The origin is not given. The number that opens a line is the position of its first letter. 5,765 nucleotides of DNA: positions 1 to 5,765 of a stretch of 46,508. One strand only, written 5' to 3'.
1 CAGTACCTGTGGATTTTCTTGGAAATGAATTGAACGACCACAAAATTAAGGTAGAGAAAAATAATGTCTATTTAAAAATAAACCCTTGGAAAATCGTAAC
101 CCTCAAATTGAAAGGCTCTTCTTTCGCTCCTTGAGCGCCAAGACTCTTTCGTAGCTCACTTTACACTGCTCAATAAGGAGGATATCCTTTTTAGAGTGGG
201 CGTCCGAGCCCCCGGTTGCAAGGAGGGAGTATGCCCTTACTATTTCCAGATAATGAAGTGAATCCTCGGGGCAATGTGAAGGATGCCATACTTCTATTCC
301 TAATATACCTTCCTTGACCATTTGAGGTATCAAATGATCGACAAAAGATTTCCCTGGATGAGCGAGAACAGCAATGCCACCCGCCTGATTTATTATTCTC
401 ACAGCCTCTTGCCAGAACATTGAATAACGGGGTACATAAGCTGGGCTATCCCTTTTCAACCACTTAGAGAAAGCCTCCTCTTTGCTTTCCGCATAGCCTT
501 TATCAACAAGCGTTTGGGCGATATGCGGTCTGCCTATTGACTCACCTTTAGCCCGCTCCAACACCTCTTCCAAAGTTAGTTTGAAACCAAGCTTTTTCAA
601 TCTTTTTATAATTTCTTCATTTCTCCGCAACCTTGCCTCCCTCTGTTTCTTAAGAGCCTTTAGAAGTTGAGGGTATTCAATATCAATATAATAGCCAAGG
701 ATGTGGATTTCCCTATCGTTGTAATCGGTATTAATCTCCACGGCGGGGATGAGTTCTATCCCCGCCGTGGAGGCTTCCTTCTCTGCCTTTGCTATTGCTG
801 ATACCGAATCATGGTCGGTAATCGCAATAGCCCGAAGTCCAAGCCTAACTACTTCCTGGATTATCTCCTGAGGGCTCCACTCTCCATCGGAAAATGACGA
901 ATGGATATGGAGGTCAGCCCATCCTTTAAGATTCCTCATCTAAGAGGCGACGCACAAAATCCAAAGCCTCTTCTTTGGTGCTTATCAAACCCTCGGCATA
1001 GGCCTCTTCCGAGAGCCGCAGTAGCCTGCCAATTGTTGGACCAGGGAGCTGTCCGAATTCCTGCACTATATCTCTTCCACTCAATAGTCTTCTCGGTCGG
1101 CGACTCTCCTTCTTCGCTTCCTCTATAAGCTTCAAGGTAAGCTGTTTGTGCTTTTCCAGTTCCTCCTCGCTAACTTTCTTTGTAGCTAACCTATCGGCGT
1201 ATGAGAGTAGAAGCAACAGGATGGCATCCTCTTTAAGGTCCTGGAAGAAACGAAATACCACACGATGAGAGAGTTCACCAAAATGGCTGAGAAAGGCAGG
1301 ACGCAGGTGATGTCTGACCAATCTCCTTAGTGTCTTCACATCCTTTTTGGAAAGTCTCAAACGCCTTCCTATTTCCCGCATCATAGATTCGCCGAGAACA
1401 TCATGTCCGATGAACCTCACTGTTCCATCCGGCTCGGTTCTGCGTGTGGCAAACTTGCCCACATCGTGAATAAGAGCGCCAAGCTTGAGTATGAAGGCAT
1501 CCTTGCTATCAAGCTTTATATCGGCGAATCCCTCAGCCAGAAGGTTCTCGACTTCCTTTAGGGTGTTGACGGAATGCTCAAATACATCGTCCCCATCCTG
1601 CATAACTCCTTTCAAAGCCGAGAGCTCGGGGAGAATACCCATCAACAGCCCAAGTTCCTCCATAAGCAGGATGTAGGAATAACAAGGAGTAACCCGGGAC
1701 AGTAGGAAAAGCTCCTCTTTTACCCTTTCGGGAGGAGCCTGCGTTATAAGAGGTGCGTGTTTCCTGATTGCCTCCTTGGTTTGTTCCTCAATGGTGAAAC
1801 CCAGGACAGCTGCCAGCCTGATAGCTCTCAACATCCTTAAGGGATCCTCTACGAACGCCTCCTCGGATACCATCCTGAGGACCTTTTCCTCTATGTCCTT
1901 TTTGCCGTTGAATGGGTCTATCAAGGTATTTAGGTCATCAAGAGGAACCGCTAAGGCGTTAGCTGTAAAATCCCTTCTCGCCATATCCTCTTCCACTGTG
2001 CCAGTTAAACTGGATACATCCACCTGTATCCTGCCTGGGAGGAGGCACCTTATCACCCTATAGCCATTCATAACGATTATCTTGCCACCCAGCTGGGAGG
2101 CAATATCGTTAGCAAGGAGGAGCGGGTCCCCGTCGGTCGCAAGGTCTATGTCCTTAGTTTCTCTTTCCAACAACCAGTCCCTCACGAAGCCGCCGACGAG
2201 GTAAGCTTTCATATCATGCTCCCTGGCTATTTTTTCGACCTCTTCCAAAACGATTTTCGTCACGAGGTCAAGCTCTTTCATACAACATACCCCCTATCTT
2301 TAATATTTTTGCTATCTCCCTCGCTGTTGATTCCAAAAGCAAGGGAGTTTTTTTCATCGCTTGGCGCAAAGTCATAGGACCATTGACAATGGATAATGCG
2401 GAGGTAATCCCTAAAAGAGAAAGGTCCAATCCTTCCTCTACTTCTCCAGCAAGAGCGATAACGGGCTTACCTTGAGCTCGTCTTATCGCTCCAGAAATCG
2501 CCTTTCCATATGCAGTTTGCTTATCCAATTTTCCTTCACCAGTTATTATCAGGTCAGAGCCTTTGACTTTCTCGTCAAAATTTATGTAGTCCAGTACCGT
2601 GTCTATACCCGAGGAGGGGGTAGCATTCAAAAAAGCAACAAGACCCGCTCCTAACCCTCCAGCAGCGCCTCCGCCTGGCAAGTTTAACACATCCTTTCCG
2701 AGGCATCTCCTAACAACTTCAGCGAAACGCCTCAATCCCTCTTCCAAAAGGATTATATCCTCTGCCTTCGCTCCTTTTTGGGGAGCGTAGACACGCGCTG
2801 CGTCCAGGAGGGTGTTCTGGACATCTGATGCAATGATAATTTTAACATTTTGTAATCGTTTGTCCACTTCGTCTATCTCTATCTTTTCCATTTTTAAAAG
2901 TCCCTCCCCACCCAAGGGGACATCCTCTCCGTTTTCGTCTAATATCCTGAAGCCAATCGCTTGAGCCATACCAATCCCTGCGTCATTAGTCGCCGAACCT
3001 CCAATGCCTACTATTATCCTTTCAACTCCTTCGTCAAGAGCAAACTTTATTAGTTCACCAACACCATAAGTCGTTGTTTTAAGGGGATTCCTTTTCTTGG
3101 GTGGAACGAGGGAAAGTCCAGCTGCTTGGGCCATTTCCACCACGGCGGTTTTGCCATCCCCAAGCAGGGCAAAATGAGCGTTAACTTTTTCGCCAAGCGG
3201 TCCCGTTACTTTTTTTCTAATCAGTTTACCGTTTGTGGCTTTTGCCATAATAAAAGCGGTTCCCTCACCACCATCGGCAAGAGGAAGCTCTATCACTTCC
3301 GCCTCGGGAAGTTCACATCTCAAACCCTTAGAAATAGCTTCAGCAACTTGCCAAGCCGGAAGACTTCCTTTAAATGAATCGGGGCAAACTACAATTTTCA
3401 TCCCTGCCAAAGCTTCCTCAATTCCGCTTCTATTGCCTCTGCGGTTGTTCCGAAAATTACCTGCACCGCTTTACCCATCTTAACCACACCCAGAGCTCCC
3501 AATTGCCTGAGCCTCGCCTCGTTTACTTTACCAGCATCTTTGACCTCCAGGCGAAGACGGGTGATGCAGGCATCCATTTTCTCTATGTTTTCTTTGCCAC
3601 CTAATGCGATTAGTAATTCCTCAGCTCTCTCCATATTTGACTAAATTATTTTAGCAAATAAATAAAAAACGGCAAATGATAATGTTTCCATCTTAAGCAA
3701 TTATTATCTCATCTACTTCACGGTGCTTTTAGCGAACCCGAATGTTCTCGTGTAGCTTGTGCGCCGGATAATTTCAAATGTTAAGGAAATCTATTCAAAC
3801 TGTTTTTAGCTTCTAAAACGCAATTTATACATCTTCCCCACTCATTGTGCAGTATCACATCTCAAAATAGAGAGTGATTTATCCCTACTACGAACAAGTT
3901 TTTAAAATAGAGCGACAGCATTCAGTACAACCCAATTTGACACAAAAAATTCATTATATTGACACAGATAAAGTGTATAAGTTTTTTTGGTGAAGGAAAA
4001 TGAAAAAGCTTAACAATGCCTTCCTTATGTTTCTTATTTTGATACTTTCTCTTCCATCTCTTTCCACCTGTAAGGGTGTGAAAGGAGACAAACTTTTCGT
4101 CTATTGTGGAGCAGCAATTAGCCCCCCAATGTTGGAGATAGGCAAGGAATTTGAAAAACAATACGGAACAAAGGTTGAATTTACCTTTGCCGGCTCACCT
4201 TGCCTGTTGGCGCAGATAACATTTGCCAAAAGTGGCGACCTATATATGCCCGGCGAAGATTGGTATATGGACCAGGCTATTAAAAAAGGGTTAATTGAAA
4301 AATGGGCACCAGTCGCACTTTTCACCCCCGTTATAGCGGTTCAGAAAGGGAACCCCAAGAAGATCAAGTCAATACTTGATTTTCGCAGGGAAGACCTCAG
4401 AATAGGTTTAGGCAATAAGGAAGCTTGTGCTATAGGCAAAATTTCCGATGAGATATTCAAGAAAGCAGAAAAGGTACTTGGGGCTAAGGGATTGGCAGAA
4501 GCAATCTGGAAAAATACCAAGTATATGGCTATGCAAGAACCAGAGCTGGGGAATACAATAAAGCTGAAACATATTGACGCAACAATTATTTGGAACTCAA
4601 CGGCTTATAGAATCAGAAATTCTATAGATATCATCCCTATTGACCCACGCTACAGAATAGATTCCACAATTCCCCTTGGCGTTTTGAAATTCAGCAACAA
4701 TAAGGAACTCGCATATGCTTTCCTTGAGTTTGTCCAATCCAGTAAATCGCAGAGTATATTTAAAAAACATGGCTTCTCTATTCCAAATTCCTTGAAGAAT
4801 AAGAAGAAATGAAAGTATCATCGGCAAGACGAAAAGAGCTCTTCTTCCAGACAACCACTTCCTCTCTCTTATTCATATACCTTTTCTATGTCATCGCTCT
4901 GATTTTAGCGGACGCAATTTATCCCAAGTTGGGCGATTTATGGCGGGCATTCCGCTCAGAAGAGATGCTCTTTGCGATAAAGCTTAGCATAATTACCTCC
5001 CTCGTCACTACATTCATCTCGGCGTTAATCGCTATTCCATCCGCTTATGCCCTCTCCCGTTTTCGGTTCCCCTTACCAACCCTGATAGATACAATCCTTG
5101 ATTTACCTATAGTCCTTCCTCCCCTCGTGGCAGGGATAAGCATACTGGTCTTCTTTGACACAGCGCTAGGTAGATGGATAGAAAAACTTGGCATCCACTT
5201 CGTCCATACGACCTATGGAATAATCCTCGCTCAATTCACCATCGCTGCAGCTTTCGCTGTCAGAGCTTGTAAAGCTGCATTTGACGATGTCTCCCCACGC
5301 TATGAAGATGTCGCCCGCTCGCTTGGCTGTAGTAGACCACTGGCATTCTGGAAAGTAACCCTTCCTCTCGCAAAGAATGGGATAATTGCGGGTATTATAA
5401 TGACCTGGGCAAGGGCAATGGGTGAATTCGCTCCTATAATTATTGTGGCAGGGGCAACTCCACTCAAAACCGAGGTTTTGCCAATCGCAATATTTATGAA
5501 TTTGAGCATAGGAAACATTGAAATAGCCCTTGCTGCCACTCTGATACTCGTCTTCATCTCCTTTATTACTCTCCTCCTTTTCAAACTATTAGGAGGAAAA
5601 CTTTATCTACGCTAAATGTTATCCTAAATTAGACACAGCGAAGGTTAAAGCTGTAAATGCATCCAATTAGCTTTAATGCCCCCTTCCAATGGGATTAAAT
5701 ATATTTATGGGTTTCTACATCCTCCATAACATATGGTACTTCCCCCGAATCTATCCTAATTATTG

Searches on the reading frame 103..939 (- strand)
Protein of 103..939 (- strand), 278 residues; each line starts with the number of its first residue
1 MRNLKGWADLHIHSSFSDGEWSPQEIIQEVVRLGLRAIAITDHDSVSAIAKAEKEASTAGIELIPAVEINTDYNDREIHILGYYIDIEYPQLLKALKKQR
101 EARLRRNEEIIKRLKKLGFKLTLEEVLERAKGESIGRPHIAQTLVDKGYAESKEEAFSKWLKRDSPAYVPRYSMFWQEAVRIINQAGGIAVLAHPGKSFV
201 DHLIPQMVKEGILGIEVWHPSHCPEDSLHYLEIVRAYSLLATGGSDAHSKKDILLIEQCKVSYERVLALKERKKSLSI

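Call 7: search_protein_families(library=pfam, proteins=[window:103-939:-], max_evalue=0.0001)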
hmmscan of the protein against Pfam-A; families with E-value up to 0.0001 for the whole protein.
window:103-939:- (278 aa): 1 family
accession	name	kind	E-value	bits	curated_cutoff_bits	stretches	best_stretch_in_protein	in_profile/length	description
PF02811.25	PHP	-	4.5e-14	53.5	26.4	1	9-97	1-71/164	PHP domain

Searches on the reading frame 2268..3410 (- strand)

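Call 7: search_protein_families(library=pfam, proteins=[window:2268-3410:-], max_evalue=0.0001)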
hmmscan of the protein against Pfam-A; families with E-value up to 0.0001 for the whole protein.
window:2268-3410:- (380 aa): 1 family
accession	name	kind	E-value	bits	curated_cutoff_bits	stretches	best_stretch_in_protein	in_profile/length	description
PF02595.20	Gly_kinase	-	7.1e-137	456.7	23.3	1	6-370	1-371/372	Glycerate kinase family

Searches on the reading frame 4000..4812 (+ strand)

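Call 7: search_protein_families(library=pfam, proteins=[window:4000-4812:+], max_evalue=0.0001)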
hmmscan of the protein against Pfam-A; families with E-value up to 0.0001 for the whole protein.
window:4000-4812:+ (270 aa): 2 families
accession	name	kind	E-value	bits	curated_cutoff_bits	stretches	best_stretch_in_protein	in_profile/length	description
PF13531.11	SBP_bac_11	-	1.9e-49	168.9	25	1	33-259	2-226/227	Bacterial extracellular solute-binding protein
PF01547.30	SBP_bac_1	-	5e-10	40.3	26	1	45-251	11-306/307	Bacterial extracellular solute-binding protein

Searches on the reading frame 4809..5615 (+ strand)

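Call 7: search_protein_families(library=pfam, proteins=[window:4809-5615:+], max_evalue=0.0001)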
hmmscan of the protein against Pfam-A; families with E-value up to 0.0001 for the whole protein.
window:4809-5615:+ (268 aa): 1 family
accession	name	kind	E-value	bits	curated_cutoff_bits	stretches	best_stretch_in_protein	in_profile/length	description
PF00528.27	BPD_transp_1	-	4.6e-17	62.8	26.4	1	74-262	4-179/184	Binding-protein-dependent transport system inner membrane component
